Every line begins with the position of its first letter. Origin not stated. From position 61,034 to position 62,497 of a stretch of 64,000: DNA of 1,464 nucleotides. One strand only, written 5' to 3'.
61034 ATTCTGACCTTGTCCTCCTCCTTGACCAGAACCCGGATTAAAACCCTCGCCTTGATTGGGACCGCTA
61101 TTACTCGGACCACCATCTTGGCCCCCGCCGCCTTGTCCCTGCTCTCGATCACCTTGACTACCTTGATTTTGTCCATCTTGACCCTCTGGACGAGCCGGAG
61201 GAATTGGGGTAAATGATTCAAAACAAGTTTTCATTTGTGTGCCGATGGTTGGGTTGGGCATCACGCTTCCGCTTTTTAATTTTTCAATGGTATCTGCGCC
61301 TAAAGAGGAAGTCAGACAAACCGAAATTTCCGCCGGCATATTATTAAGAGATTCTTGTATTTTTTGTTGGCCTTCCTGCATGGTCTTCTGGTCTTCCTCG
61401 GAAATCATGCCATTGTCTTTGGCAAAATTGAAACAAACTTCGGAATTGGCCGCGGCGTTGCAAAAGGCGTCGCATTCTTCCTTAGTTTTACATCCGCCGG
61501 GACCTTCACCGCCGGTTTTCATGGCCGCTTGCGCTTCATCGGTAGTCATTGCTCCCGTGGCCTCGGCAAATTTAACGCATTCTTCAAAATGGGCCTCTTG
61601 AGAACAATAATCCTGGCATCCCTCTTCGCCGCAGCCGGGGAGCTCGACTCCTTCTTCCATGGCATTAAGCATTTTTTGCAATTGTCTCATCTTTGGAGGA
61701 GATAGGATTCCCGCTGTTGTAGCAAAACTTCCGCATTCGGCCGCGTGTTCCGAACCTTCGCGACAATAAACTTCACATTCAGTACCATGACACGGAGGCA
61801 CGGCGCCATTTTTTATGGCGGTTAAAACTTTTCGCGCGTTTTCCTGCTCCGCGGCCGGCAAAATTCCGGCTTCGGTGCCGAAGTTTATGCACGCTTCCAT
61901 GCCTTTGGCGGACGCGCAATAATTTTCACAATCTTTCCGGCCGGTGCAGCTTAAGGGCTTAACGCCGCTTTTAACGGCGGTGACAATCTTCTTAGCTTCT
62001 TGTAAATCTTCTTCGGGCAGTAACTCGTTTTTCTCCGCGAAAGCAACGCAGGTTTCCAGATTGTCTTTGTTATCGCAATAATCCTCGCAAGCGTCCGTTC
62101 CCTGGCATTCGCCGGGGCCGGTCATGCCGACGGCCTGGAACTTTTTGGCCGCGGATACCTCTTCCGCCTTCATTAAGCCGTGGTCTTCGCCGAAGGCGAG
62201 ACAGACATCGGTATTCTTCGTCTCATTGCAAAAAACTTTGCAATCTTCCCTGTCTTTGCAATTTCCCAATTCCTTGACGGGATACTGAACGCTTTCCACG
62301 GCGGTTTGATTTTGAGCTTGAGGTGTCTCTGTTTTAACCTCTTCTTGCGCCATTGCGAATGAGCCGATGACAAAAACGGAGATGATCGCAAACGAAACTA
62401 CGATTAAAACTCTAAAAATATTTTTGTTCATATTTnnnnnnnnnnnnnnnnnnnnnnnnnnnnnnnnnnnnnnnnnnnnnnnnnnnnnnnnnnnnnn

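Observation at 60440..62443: Large secreted protein built from six tandem 4-Cys repeats plus a Pro/Thr-rich wall-spanning tail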

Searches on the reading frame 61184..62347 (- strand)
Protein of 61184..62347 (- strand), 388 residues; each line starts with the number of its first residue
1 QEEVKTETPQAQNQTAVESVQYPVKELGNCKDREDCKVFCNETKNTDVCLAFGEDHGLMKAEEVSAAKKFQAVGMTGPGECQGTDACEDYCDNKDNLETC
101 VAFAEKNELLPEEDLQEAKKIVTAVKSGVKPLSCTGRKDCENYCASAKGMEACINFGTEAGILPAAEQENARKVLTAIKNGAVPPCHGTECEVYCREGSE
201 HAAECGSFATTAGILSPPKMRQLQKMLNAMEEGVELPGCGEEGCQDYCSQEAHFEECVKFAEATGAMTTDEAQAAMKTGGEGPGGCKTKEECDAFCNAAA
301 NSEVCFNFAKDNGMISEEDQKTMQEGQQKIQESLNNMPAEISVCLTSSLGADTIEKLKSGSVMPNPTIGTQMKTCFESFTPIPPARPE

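Call 10: find_homologous_proteins(query=window:61184-62347:-)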
Query seq(388 aa) (388 aa): 482 proteins with E <= 0.001 among 2530 candidates; the best 120 are listed.
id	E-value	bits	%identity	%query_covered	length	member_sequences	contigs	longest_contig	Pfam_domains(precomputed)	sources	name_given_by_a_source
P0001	4.6e-257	870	100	100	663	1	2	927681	-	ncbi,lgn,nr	ncbi:MAG: hypothetical protein PHD51_00765 [Patescibacteria group bacterium]|nr:hypothetical protein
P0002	1.5e-142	493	58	95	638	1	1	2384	-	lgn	-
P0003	3.2e-142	492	58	98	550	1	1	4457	-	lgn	-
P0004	1.9e-136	473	55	98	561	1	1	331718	-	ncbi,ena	-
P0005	1.9e-136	473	55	95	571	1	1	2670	-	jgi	jgi:hypothetical protein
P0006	3.7e-134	466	56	93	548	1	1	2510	-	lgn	-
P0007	7.5e-131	455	41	77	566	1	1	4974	-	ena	-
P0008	7.5e-125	435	39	94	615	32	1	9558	-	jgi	-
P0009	1.1e-124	435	53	98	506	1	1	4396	-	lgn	-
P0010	4.7e-124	432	50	96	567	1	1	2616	-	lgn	-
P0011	5.2e-124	432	51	97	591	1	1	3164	-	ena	-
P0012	5.0e-123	429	51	94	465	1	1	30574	-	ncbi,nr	ncbi:hypothetical protein JW752_02630, partial [Candidatus Peregrinibacteria bacterium]|nr:hypotheti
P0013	6.8e-122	425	51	95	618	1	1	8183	-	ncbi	-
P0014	1.3e-121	424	50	96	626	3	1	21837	-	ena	-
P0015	1.9e-120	421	50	96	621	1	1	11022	-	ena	-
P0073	2.7e-111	390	38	78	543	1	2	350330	-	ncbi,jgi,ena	-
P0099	9.9e-109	382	47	95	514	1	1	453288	-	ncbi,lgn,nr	ncbi:MAG: proline-rich domain-containing protein [bacterium]|nr:proline-rich domain-containing prote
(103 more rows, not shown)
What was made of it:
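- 60440..62431 (-): Gene for the repeat protein (663 aa from the ATG at 62431; an in-frame TTG at 62443 would give 667 aa). The stop codon is at 60440-60442. Identical to NCBI PHD51_00765, 663 aa (call 10).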

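Call 15: search_solved_structures(query=A2, max_evalue=10)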
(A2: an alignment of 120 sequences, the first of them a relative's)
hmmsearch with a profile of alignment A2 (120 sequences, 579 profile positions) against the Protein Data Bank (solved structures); distinct sequences matched with E-value up to 10: 2.
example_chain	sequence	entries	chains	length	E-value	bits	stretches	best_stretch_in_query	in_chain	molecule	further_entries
9hlz_7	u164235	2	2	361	5.4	9.1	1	374-513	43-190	Small ribosomal subunit protein mS46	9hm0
4fe8_A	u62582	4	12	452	7.9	8.5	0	491-552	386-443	Maltose-binding periplasmic protein,Huntingtin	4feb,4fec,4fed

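Call 19: find_encoding_contigs(protein=P0004, flank=6000, max_places=2)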
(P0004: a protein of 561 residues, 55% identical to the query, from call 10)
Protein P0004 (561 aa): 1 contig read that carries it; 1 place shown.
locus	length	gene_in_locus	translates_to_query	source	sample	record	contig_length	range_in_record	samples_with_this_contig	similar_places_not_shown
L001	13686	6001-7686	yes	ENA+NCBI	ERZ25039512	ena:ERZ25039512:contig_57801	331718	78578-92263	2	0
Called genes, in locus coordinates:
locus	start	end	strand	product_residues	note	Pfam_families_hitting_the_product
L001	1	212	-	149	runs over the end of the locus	-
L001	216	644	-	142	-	-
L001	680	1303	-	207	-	PF12645:HTH_16 (weak), PF04542:Sigma70_r2, PF08281:Sigma70_r4_2, PF04545:Sigma70_r4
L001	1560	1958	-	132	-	PF03073:TspO_MBR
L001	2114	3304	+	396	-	PF00690:Cation_ATPase_N, PF00122:E1-E2_ATPase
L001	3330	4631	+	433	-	PF00702:Hydrolase, PF13246:Cation_ATPase (weak), PF00689:Cation_ATPase_C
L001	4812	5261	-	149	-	PF00571:CBS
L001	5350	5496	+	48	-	-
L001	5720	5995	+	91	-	-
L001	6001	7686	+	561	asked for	-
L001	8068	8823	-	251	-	PF00665:rve, PF13683:rve_3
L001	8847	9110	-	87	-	PF01527:HTH_Tnp_1, PF13384:HTH_23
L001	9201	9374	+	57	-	-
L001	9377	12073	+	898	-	PF00270:DEAD (weak), PF04851:ResIII, PF18766:SWI2_SNF2 (weak), PF27151:YagJ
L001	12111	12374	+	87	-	PF01527:HTH_Tnp_1, PF13384:HTH_23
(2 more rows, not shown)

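Call 20: find_encoding_contigs(protein=P0073, flank=6000, max_places=2)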
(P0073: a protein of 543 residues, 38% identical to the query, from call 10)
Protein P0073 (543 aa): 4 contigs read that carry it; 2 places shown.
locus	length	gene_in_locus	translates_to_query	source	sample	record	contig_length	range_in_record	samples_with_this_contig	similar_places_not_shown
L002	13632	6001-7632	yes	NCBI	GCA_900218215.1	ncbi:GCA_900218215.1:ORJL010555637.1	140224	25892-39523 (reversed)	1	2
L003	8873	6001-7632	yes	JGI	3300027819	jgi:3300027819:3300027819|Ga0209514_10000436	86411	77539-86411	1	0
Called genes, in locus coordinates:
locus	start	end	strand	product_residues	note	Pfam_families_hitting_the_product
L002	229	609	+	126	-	-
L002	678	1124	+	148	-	-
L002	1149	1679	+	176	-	-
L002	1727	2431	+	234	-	PF18915:DUF5667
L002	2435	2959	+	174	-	PF03703:bPH_2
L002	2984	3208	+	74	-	-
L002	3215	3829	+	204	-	PF09335:VTT_dom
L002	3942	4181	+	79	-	-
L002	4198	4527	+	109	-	-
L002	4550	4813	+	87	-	-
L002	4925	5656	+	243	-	-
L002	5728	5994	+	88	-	-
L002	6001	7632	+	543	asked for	-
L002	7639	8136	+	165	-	-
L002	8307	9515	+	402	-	PF00041:fn3 (faint), PF16655:PhoD_N (faint), PF16656:Pur_ac_phosph_N, PF25814:fn3_SORL1 (faint), PF16656:Pur_ac_phosph_N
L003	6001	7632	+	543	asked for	-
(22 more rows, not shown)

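Call 21: find_encoding_contigs(protein=P0099, flank=6000, max_places=2)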
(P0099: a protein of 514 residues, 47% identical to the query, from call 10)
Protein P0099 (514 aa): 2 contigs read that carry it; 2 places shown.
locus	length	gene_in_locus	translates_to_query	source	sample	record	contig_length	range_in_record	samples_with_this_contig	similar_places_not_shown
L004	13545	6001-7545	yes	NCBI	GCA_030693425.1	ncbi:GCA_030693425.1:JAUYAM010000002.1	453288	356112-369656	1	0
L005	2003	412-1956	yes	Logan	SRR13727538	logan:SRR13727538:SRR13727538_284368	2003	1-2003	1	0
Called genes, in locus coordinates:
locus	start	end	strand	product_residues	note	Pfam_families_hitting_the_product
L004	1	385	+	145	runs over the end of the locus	-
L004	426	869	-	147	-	PF00293:NUDIX, PF14815:NUDIX_4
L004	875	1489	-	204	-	-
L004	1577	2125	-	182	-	PF13238:AAA_18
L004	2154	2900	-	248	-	PF00528:BPD_transp_1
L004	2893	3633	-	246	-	PF00005:ABC_tran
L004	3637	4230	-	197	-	PF09084:NMT1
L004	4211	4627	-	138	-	PF09084:NMT1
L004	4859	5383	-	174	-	-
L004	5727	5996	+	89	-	-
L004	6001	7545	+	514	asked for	-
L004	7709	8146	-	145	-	PF23477:zf_Tbcl_2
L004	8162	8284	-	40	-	-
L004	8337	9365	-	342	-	-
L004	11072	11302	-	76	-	-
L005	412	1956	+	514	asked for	-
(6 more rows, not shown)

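Call 28: predict_structure(alignment_id=A2)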
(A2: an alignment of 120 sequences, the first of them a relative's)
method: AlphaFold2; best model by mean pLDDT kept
length: 663 residues; sequences in the alignment: 120
mean_pLDDT: 68.9   pTM: 0.53
mean pLDDT of the five models: 68.9, 68.3, 67.9, 67.7, 67.3
residues with pLDDT >= 90: 275; 70-90: 97; 50-70: 36; < 50: 255
segments of 3 or more residues with pLDDT < 50: 1-4, 11-41, 421-507, 511-515, 531-590, 592-634, 639-645, 651-663
pLDDT, mean of each block of 10 residues (from residue 1): 47 43 36 41 73 96 92 94 91 92 93 88 93 94 92 91 83 93 94 93 94 86 88 93 89 90 83 90 95 93 93 93 92 94 93 94 96 96 93 92 91 64 42 36 36 33 32 40 36 28 41 53 67 38 34 37 33 32 38 41 34 40 39 46 49 44 37
secondary structure, 60 per line:
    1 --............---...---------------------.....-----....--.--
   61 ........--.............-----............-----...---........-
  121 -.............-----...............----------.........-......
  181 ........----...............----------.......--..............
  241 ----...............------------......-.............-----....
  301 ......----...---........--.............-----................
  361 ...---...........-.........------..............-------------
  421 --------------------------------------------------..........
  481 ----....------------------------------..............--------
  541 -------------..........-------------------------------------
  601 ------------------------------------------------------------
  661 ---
elements in order (helices of 4 or more, strands of 3 or more residues): H3-14 H42-46 H61-68 H71-83 H89-100 H112-119 H122-134 H140-154 H165-173 H175-188 H193-207 H218-224 H227-240 H245-259 H272-277 H279-291 H297-306 H317-324 H327-339 H345-363 H367-377 H379-387 H394-407 H471-480 H485-488 H519-532 H554-563
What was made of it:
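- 61193..61351 (-): Helical cap (aa 365-417) with two conserved Cys (376, 407); the end of the confidently predicted domain. pLDDT above 90 up to about residue 415 with three helices (call 28).
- Closest known: Armadillo-type three-helix repeat solenoids. Same: One short and two longer helices per repeat, stacked into a continuous array (call 28).
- Closest known: Scorpion short toxins. Different: The repeat lacks the downstream CxC strand and is predicted all-helical (call 28).
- Fold: AF2 gives pLDDT above 90 across residues ~45-415 (model numbering), all helical, three helices per repeat (call 28). Two of the four Cys sit one helical turn apart (CxxxC) inside a helix and one sits in the next helix (call 28); from general knowledge this is the geometry of disulfide-stapled helical hairpins rather than of Cys4 sites. 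About 40% of the chain is predicted disordered (call 28).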

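Call 30: fold_search(model_id=the predicted structure, library=pdb)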
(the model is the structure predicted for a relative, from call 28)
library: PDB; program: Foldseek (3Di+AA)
matches with E <= 10: 42; with E <= 0.001: 0
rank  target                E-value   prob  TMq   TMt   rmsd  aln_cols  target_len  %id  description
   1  8k2a_So               1.8e+00  0.07  0.11  0.11  25.0       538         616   10  Cryo-EM structure of the human 55S mitoribosome with Tigecycline (released 2024-07-10)
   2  5orm                  2.3e+00  0.09  0.11  0.17  21.4       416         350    9  Crystal structure of designed cPPR-Telo1 (released 2018-06-20)
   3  8hme_D                2.9e+00  0.08  0.12  0.09  16.9       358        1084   13  head module state 1 of Tetrahymena IFT-A (released 2023-06-14)
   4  9f79_A                3.0e+00  0.07  0.10  0.18  16.1       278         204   11  Crystal structure of the S. cerevisiae eIF2beta N-terminal tail bound to the C-terminal domain of eIF5 (released 2025-09-03)
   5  8a6v_B                3.2e+00  0.03  0.08  0.12  22.5       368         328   10  PcIDS1 in complex with Mg2+ and IPP (released 2023-05-31)
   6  9hny_F2               3.7e+00  0.05  0.12  0.10  27.4       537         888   10  Mitoribosomal small subunit in complex with Mettl15 and Mettl17 (released 2025-03-26)
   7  7pua_F2               3.7e+00  0.04  0.10  0.09  24.5       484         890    9  Middle assembly intermediate of the Trypanosoma brucei mitoribosomal small subunit (released 2022-03-02)
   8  8ptw_CV               4.0e+00  0.04  0.09  0.11  20.8       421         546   10  Chaetomium thermophilum Rix1-complex (released 2023-11-15)
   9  4m57                  4.0e+00  0.04  0.10  0.10  19.6       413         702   11  Crystal structure of the pentatricopeptide repeat protein PPR10 from maize (released 2013-10-30)
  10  4xlx_C                4.0e+00  0.02  0.07  0.13  18.6       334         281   14  Crystal structure of BjKS from Bradyrhizobium japonicum (released 2015-02-04)
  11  6j6g_A                4.4e+00  0.03  0.09  0.04  22.7       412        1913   12  Cryo-EM structure of the yeast B*-a2 complex at an average resolution of 3.2 angstrom (released 2019-04-24)
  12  5i9g_C                5.4e+00  0.06  0.12  0.18  23.6       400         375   12  Crystal structure of designed pentatricopeptide repeat protein dPPR-U8C2 in complex with its target RNA U8C2 (released 2016-04-27)
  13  7upp_B                5.4e+00  0.04  0.10  0.15  19.0       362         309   12  Crystal structure of designed heterotrimeric assembly DHT03_2arm_A21/B21/C long (released 2022-12-14)
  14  5nx4_A                5.4e+00  0.03  0.08  0.14  21.4       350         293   12  Crystal structure of Linalool/Nerolidol synthase from Streptomyces clavuligerus (released 2017-09-20)
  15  8rdj_F                5.6e+00  0.04  0.11  0.11  18.7       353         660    7  Plastid-encoded RNA polymerase transcription elongation complex (Integrated model) (released 2024-03-13)
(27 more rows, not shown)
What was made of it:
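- On Sel1-like repeat / Helicobacter cysteine-rich protein family (Pfam PF08238): Foldseek match to a Sel1 structure has E = 7.2 (call 30).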

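Call 35: find_related_loci(query=A2, collection=genome_contigs, flank=4000)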
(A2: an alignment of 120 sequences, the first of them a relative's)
Query A2 (663 aa) in genome_contigs; peptide patterns used: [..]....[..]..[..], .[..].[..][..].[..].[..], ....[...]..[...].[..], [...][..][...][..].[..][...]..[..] (x = any residue, [..] = any of these).
498 stretches matched a pattern; 408 encode a relative of the query (tblastn E <= 1e-3); the best 80 are kept; 80 distinct loci.
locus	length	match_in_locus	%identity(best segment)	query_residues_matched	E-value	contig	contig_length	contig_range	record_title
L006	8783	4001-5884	50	6-633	0e+0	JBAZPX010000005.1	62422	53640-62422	MAG: Patescibacteria group bacterium isolate SO_2017_SWC_4 scaffold_485_c1_LP-4_2017, whole genome shotgun sequence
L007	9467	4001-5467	54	1-650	5e-140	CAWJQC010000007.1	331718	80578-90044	MAG: uncultured bacterium isolate MFD03726.bin.1.80 genome assembly, contig: contig_57801, whole genome shotgun sequence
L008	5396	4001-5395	44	1-485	4e-129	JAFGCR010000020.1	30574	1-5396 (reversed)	MAG: Candidatus Peregrinibacteria bacterium isolate Zod_Metabat.1128 k87_4025943, whole genome shotgun sequence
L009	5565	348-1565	47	3-405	1e-118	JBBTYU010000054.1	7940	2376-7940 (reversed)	MAG: Patescibacteria group bacterium isolate H32-bin107_1 H32_bin107_1_000000000054, whole genome shotgun sequence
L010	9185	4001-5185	49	10-408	6e-118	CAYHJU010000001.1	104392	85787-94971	MAG TPA_asm: uncultured Candidatus Saccharibacteria bacterium isolate ERP119705_co13_682 genome assembly, contig: NODE_2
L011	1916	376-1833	45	11-458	4e-126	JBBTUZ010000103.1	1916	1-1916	MAG: Patescibacteria group bacterium isolate H32-bin045_1 H32_bin045_1_000000000103, whole genome shotgun sequence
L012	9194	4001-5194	47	1-407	1e-115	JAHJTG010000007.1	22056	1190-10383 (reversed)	MAG: Patescibacteria group bacterium isolate OS_PC_MetaG.mb.42 OS_PC_MetaG.mb.42_k141_303463, whole genome shotgun seque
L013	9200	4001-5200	45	1-411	2e-113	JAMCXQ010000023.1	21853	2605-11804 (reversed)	MAG: Patescibacteria group bacterium isolate FK_Sedi_B_Bin.404 NODE_8096_length_21853_cov_4.35915, whole genome shotgun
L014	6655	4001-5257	45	2-422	2e-113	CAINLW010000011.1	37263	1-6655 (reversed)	uncultured bacterium isolate MJ-time_bin-8470 genome assembly, contig: bin-8470:11/64, whole genome shotgun sequence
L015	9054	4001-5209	44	1-405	4e-113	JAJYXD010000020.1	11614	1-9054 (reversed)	MAG: bacterium isolate FK3.bin18 NODE_11134_length_11614_cov_0.835553, whole genome shotgun sequence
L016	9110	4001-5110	49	40-407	9e-113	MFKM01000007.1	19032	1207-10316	MAG: Candidatus Jorgensenbacteria bacterium RIFCSPLOWO2_12_FULL_42_11 rifcsplowo2_12_scaffold_14557, whole genome shotgu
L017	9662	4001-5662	47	3-409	5e-112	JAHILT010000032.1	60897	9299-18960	MAG: Patescibacteria group bacterium isolate KR13_N2.mb.37 KR13_N2.mb.37_k141_183733, whole genome shotgun sequence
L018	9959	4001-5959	44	5-446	3e-111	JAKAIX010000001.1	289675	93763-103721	MAG: bacterium isolate WY3.bin51 NODE_22_length_289675_cov_2.261207, whole genome shotgun sequence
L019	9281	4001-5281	44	1-419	2e-110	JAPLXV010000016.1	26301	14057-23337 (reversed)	MAG: Candidatus Nomurabacteria bacterium isolate LacPavin_0419_WC90_MAG_34_11 LacPavin_0419_WC90_scaffold_736910, whole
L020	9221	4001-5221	47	3-409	4e-110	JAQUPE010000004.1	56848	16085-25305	MAG: Candidatus Paceibacterota bacterium isolate STD1_217 NODE_1056_length_56848_cov_5.675817_Sandtown_D1, whole genome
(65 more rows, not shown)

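Call 66: fold_search(model_id=the predicted structure, library=viral)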
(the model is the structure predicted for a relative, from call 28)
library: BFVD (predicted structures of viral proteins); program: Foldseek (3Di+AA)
matches with E <= 10: 18; with E <= 0.001: 0
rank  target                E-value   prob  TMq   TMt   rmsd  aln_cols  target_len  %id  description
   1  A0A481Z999            3.3e-01  0.09  0.07  0.06  29.3       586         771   13  RasGEF domain protein [Pithovirus LCPAC202]
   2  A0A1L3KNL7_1          7.6e-01  0.08  0.11  0.07  28.2       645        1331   13  (no name in the UniProt tables at hand)
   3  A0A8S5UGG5            1.8e+00  0.14  0.08  0.09  25.9       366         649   11  Uncharacterized protein [Myoviridae sp. ctshb19]
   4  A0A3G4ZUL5            2.2e+00  0.08  0.12  0.16  23.6       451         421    8  Uncharacterized protein [Edafosvirus sp.]
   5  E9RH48                2.4e+00  0.05  0.09  0.10  34.8       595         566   10  GP32 [Guinea pig cytomegalovirus (strain 22122)]
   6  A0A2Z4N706            2.5e+00  0.02  0.09  0.08  27.8       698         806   12  (no name in the UniProt tables at hand)
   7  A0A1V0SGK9            2.9e+00  0.04  0.08  0.07  22.3       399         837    7  RING finger protein [Hokovirus HKV1]
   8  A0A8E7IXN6            3.1e+00  0.01  0.06  0.05  36.4       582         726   12  CP read-through protein [Beet soil-borne virus]
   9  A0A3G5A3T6            5.0e+00  0.05  0.12  0.17  23.3       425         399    9  Uncharacterized protein [Harvfovirus sp.]
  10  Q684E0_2              5.4e+00  0.02  0.08  0.05  38.1       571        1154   11  (no name in the UniProt tables at hand)
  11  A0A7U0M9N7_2          6.9e+00  0.01  0.07  0.05  32.0       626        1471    9  RNA-dependent RNA polymerase (Fragment) [Soybean thrips negative-stranded RNA virus 2]
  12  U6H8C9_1              7.2e+00  0.01  0.08  0.06  35.7       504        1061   10  GP48 [Caviid herpesvirus 2 str. CIDMTR]
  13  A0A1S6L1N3            7.5e+00  0.03  0.09  0.12  18.7       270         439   12  (no name in the UniProt tables at hand)
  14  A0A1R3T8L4            7.8e+00  0.01  0.09  0.09  32.6       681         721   11  Tegument protein VP11/12 [Spheniscid alphaherpesvirus 1]
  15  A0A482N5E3            8.9e+00  0.02  0.10  0.14  30.9       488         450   13  (no name in the UniProt tables at hand)
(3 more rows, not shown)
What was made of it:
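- Tried and rejected: Foldseek against PDB and viral models gave nothing below E = 0.3 (calls 30, 66).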
